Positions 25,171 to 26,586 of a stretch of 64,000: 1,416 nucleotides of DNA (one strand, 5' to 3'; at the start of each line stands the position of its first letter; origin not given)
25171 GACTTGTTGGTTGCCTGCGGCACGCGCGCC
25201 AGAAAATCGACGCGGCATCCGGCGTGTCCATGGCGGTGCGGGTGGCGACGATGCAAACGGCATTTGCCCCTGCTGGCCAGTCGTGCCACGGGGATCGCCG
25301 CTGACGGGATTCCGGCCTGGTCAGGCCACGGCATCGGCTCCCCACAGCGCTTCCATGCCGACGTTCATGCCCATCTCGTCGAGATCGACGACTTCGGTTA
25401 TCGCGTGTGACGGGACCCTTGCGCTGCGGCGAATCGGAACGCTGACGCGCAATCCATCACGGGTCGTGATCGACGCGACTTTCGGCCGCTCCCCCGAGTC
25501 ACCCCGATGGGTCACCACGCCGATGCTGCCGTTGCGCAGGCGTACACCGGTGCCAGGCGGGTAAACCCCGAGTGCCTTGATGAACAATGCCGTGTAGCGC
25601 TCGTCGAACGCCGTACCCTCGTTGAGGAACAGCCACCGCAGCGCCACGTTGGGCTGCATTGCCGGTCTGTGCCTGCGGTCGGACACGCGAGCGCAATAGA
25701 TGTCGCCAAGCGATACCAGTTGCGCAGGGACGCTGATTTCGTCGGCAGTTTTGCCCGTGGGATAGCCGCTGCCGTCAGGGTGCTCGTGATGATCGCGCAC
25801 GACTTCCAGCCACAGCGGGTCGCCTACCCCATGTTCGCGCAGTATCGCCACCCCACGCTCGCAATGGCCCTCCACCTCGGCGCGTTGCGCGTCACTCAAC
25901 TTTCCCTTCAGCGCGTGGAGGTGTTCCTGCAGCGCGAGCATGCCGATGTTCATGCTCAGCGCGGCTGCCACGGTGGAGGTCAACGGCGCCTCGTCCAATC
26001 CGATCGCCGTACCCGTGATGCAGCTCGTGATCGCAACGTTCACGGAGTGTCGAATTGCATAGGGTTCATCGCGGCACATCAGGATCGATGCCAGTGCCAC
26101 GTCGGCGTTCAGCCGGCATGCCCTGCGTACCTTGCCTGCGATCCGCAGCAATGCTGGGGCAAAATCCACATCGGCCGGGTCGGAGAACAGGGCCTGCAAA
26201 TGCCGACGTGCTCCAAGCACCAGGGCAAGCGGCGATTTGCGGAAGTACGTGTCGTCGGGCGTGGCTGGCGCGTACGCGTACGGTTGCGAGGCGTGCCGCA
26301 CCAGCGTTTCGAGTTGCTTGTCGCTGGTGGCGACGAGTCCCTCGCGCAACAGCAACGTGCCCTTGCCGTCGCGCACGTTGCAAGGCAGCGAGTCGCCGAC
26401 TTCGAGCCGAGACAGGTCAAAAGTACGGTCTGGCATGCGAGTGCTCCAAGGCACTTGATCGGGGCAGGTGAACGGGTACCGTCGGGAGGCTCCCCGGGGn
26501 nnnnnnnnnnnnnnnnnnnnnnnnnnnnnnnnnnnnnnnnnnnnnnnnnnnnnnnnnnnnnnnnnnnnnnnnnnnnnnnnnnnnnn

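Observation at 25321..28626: Divergent GGDEF (TPR, I-site) and HD-GYP genes with back-to-back sigma-28 motifs, wedged between fleSR and fleQ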

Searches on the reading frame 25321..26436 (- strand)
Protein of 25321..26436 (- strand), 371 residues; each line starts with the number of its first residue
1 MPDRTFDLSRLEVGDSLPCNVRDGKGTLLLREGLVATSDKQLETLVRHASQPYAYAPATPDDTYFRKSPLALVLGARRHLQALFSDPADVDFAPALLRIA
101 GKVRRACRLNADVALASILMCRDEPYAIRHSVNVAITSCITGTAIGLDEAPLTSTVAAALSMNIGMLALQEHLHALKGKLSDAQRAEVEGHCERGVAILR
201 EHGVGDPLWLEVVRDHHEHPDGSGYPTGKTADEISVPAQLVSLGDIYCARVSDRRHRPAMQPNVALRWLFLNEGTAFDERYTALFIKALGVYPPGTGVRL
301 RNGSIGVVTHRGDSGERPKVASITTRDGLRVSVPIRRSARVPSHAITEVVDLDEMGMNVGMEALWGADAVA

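Call 3: search_protein_families(library=pfam, proteins=[window:25321-26436:-])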
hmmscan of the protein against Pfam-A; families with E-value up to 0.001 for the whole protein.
window:25321-26436:- (371 aa): 1 family
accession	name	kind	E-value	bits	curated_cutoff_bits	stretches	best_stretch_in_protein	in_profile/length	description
PF13487.12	HD_5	-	8.4e-18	65.1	27.2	1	125-279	12-168/170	HD domain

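Call 22: search_solved_structures(query=window:25321-26436:-, max_evalue=0.01, show_alignments=4)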
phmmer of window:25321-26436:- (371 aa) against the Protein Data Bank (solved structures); distinct sequences matched with E-value up to 0.01: 5.
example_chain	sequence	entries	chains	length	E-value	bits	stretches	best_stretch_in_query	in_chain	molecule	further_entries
4mcw_A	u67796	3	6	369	3.8e-16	62.4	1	124-289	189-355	Metal dependent phosphohydrolase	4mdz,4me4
5z7c_A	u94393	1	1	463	1e-15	61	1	121-293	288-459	3'3'-cGAMP-specific phosphodiesterase 3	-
9rbz_A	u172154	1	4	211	5.4e-14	55.4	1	122-284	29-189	HD domain/sensory box protein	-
9rc0_A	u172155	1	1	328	1.6e-13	53.8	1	122-283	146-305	HD domain/sensory box protein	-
4r8z_A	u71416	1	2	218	8.3e-10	41.6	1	157-288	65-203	Cyclic di-GMP phosphodiesterase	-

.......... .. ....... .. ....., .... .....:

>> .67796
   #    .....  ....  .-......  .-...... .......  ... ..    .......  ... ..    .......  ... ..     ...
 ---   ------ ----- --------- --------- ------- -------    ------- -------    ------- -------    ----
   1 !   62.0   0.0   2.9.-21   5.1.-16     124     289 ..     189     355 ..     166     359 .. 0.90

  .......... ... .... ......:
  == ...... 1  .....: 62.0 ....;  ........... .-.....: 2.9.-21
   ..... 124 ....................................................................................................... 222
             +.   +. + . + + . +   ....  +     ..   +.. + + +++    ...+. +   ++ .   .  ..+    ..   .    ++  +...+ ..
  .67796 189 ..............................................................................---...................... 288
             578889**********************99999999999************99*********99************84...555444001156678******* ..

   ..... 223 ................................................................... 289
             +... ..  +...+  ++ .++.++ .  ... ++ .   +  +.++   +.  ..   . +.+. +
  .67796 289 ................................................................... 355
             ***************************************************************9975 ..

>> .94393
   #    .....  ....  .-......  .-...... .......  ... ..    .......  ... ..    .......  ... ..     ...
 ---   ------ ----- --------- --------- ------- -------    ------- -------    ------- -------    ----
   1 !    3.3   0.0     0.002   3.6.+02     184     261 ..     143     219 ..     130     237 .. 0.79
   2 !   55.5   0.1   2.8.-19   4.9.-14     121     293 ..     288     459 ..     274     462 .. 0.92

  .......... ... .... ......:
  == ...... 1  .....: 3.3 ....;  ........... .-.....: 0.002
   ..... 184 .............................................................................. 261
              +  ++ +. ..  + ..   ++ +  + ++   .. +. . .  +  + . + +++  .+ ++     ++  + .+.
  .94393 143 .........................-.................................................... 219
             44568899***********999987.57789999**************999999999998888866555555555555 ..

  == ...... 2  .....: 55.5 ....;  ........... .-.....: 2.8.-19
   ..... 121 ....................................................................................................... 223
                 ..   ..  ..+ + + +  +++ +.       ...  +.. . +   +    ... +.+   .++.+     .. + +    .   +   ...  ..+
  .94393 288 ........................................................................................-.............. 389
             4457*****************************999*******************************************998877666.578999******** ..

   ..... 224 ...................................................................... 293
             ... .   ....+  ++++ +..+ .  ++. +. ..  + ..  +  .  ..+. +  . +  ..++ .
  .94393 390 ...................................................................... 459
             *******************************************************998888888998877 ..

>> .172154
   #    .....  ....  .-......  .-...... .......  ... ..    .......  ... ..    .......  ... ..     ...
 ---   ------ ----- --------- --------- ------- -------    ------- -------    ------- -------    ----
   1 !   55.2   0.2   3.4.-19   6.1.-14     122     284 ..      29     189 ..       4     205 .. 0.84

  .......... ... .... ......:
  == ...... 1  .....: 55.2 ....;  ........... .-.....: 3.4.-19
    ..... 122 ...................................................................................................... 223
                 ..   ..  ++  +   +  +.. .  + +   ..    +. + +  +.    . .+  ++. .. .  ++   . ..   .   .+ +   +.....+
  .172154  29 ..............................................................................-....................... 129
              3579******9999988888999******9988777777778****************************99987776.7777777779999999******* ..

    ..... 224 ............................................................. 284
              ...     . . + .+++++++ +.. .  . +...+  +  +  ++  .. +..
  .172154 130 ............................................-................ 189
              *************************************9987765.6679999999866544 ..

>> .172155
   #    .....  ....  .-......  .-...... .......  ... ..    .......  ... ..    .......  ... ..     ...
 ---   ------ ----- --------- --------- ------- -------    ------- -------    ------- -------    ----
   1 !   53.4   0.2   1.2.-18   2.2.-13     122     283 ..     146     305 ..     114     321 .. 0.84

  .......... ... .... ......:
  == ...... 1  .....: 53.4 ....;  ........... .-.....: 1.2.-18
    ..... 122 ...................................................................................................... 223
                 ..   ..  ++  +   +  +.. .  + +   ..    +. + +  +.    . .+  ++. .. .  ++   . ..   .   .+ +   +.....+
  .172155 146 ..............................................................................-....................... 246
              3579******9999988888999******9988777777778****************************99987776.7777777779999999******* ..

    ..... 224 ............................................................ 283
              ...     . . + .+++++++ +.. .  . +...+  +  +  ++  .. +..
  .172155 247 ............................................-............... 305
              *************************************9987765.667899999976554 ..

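Call 23: find_homologous_proteins(query=window:25321-26436:-, max_evalue=1e-10)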
Query window:25321-26436:- (371 aa): 419 proteins with E <= 1e-10 among 8000 candidates; the best 120 are listed.
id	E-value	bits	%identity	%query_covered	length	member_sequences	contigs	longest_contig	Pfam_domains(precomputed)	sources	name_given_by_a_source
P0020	6.9e-245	830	100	100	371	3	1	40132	PF13487.13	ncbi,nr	ncbi:MAG TPA: HD domain-containing phosphohydrolase [Oleiagrimonas sp.]|nr:HD domain-containing phos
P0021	1.8e-169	582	71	100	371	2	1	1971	PF13487.13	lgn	-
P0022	5.4e-169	580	70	100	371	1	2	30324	PF13487.13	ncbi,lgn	ncbi:MAG: HD-GYP domain-containing protein [Rhodanobacteraceae bacterium]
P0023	3.8e-167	574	72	100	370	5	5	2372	PF13487.13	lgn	-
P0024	5.6e-165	567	71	100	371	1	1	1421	PF13487.13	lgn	-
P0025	6.5e-165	567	71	100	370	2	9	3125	PF13487.13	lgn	-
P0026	5.9e-159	547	65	100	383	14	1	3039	PF13487.13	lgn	-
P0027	9.4e-157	540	66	100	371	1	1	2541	PF13487.13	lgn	-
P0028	7.3e-154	530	63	100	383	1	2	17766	PF13487.13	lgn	-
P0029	2.2e-153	529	66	100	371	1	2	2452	PF13487.13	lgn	-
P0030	2.7e-152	525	64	100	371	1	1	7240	PF13487.13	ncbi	-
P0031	4.2e-151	521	65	100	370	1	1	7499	PF13487.13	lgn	-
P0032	6.7e-151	521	65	100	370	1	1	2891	PF13487.13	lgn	-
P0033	8.5e-151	520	65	100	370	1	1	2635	PF13487.13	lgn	-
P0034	8.7e-149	514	64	100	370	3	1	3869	PF13487.13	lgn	-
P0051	1.5e-134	467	60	100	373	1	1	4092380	PF13487.13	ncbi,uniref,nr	ncbi:phosphohydrolase [Rhodanobacter sp. AS-Z3]|uniref:HD-GYP domain-containing protein n=1 Tax=Rhod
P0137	1.4e-109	385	51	99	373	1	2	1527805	PF13487.13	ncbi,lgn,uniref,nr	ncbi:HD-GYP domain-containing protein [Dyella mobilis]|uniref:Phosphohydrolase n=1 Tax=Dyella mobili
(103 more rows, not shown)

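Call 25: find_encoding_contigs(protein=P0022, flank=6000, max_places=2)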
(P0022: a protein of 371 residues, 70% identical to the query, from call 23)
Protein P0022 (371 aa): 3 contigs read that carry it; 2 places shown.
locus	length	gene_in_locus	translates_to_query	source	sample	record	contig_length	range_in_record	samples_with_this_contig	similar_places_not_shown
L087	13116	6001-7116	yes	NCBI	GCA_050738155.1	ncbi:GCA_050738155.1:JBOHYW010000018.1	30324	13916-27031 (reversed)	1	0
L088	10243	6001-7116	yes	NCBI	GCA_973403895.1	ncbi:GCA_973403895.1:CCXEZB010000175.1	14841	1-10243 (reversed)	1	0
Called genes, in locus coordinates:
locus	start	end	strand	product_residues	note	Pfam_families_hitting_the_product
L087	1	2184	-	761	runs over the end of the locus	PF13491:FtsK_4TM, PF17854:FtsK_alpha, PF01580:FtsK_SpoIIIE, PF09397:FtsK_gamma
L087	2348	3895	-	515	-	PF12698:ABC2_membrane_3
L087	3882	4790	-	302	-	PF00005:ABC_tran, PF13304:AAA_21, PF13732:DrrA1-3_C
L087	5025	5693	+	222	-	PF13462:Thioredoxin_4 (faint), PF01323:DSBA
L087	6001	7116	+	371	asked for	PF13487:HD_5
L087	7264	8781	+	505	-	PF00083:Sugar_tr (weak), PF07690:MFS_1, PF03137:OATP, PF07690:MFS_1 (weak)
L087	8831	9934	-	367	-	PF00924:MS_channel_2nd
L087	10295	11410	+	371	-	PF02405:MlaE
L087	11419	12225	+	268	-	PF00005:ABC_tran, PF13304:AAA_21 (faint)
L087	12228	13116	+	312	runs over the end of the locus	PF02470:MlaD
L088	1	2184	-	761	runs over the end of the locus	PF13491:FtsK_4TM, PF17854:FtsK_alpha, PF01580:FtsK_SpoIIIE, PF09397:FtsK_gamma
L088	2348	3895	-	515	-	PF12698:ABC2_membrane_3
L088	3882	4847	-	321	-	PF00005:ABC_tran, PF13304:AAA_21, PF13732:DrrA1-3_C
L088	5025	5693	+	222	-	PF13462:Thioredoxin_4 (faint), PF01323:DSBA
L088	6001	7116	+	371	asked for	PF13487:HD_5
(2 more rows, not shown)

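Call 26: find_encoding_contigs(protein=P0051, flank=6000, max_places=2)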
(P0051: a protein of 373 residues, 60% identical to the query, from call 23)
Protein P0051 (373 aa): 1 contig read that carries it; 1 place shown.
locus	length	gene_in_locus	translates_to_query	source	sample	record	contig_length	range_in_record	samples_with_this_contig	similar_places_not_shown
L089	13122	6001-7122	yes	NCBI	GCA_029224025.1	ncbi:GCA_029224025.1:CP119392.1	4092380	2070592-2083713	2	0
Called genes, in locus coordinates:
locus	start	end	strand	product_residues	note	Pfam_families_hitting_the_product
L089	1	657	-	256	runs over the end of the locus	PF00106:adh_short, PF08659:KR, PF13561:adh_short_C2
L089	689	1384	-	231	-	PF00300:His_Phos_1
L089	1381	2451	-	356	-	PF01636:APH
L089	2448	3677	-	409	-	PF02771:Acyl-CoA_dh_N, PF02770:Acyl-CoA_dh_M, PF00441:Acyl-CoA_dh_1, PF08028:Acyl-CoA_dh_2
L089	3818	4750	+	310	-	PF00126:HTH_1, PF03466:LysR_substrate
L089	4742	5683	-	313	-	PF00135:COesterase, PF20434:BD-FAE, PF12146:Hydrolase_4 (faint), PF07859:Abhydrolase_3, PF00326:Peptidase_S9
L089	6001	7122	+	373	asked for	PF13487:HD_5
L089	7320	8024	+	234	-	PF14329:DUF4386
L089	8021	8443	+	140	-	PF19851:DUF6326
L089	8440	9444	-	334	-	PF01650:Peptidase_C13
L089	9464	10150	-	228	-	PF00702:Hydrolase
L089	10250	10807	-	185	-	PF03079:ARD, PF07883:Cupin_2 (faint)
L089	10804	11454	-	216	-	PF00596:Aldolase_II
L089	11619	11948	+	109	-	PF01355:HIPIP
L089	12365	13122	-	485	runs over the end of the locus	PF00324:AA_permease, PF13520:AA_permease_2, PF13906:AA_permease_C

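Call 27: find_encoding_contigs(protein=P0137, flank=6000, max_places=2)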
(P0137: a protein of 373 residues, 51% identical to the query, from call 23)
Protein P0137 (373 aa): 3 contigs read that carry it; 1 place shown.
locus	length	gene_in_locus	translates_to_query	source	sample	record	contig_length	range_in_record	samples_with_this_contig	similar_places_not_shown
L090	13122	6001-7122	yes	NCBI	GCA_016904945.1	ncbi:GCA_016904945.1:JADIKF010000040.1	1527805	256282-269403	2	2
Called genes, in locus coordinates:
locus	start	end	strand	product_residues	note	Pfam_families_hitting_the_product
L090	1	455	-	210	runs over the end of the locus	-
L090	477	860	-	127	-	PF07883:Cupin_2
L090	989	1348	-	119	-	PF13560:HTH_31, PF01381:HTH_3 (weak)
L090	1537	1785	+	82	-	PF26642:XAC0095_dom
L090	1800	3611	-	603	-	PF01120:Alpha_L_fucos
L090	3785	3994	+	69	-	-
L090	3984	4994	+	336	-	PF01590:GAF, PF13185:GAF_2, PF00990:GGDEF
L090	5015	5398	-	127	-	-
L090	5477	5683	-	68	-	-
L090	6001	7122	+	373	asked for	PF13487:HD_5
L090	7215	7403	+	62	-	-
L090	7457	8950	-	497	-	PF00990:GGDEF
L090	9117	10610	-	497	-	PF02321:OEP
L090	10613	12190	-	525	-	PF07690:MFS_1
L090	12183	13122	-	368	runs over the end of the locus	PF25917:BSH_RND, PF25919:BSH_CusB (faint), PF25994:HH_AprE (weak), PF25881:HH_YBHG, PF25876:HH_MFP_RND (weak), PF25963:Beta-barrel_AAEA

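Call 31: find_related_loci(query=A2, collection=metagenome_contigs, flank=4000)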
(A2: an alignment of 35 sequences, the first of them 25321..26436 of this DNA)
Query A2 (371 aa) in metagenome_contigs; peptide patterns used: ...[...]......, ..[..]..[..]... (x = any residue, [..] = any of these).
274 stretches matched a pattern; 234 encode a relative of the query (tblastn E <= 1e-3); the best 80 are kept; 80 distinct loci.
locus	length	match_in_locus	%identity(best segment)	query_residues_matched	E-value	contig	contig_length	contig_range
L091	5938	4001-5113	64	1-371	4e-160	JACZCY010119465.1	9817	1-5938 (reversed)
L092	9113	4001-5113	64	1-371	5e-156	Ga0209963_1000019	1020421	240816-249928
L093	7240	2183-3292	63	1-370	9e-155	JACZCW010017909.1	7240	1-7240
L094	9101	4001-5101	65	1-368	1e-145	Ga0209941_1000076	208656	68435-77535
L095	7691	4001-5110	63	1-371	4e-145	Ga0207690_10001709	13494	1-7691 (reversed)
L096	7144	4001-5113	63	1-371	9e-144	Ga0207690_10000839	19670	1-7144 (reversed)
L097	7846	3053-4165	63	1-371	8e-144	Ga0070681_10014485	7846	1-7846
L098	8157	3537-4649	63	1-371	8e-144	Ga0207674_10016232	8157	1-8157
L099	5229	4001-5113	63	1-371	5e-144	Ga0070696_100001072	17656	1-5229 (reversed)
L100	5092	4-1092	64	9-371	5e-144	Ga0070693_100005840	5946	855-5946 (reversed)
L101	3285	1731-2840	64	1-371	5e-149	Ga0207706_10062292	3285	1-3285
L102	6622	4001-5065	60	1-371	7e-142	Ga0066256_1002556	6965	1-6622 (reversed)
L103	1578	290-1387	61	4-370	1e-153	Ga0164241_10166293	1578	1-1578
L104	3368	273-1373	58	4-370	4e-143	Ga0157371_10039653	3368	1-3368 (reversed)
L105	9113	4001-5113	59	4-369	6e-138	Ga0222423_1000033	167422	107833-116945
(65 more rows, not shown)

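Call 45: find_encoding_contigs(protein=P0025, flank=3000, max_places=4)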
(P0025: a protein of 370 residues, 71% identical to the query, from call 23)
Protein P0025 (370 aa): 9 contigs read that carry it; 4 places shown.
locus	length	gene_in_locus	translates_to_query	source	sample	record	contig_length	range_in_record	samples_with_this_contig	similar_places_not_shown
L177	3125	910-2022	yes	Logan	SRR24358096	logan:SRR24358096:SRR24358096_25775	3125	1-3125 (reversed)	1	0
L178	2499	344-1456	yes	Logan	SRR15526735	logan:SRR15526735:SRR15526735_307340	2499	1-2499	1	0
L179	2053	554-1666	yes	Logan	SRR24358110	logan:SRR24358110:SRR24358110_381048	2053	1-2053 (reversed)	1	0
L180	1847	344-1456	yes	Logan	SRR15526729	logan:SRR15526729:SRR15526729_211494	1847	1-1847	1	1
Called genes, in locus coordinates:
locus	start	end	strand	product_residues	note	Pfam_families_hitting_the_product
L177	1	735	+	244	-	?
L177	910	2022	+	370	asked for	PF13487:HD_5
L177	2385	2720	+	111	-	PF02049:FliE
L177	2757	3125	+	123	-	?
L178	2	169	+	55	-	?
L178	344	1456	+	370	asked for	PF13487:HD_5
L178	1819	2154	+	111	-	PF02049:FliE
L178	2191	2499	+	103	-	?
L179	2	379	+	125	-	?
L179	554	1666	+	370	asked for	PF13487:HD_5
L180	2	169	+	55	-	?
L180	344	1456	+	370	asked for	PF13487:HD_5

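Call 46: find_encoding_contigs(protein=P0023, flank=3000, max_places=4)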
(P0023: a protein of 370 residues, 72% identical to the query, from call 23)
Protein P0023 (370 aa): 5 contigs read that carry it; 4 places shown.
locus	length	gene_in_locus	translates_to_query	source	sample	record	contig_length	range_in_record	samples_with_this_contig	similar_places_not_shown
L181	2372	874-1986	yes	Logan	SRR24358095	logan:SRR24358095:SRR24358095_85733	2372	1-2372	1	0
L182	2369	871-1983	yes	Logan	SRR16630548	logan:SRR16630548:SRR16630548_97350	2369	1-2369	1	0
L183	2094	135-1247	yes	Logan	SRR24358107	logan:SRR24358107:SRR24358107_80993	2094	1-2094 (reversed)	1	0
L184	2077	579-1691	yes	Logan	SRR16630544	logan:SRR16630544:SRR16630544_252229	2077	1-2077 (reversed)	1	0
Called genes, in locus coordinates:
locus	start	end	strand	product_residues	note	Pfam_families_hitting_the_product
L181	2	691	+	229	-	?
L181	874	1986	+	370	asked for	PF13487:HD_5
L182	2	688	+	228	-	?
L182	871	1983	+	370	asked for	PF13487:HD_5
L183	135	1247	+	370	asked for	PF13487:HD_5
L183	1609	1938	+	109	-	PF02049:FliE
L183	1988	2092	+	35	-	?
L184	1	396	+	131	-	?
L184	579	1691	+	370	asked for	PF13487:HD_5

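Call 62: predict_structure(alignment_id=A2)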
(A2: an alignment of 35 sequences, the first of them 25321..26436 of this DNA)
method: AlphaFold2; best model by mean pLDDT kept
length: 371 residues; sequences in the alignment: 35
mean_pLDDT: 83.9   pTM: 0.78
mean pLDDT of the five models: 83.9, 82.6, 82.5, 77.8, 74.1
residues with pLDDT >= 90: 175; 70-90: 147; 50-70: 30; < 50: 19
segments of 3 or more residues with pLDDT < 50: 1-3, 50-65
pLDDT, mean of each block of 10 residues (from residue 1): 54 76 70 79 72 35 60 95 79 95 97 96 88 98 95 98 87 73 86 95 96 93 85 91 94 78 89 71 91 93 92 79 86 78 84 86 91 77
secondary structure, 60 per line:
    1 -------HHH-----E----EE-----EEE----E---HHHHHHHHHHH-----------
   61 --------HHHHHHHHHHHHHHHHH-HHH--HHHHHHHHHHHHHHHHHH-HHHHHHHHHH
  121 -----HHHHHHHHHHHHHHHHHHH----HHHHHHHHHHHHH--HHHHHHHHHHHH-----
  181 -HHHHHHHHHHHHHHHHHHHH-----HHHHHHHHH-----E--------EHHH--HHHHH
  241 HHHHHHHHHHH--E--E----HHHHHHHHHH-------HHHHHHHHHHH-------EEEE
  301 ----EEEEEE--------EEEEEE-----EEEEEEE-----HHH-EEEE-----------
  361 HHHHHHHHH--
elements in order: E28-30 H39-49 H69-85 H92-109 H111-120 H126-144 H149-161 H164-175 H182-201 H207-215 H236-251 H262-271 H279-289 E297-300 E305-310 E319-324 E330-336 E346-349 H361-369
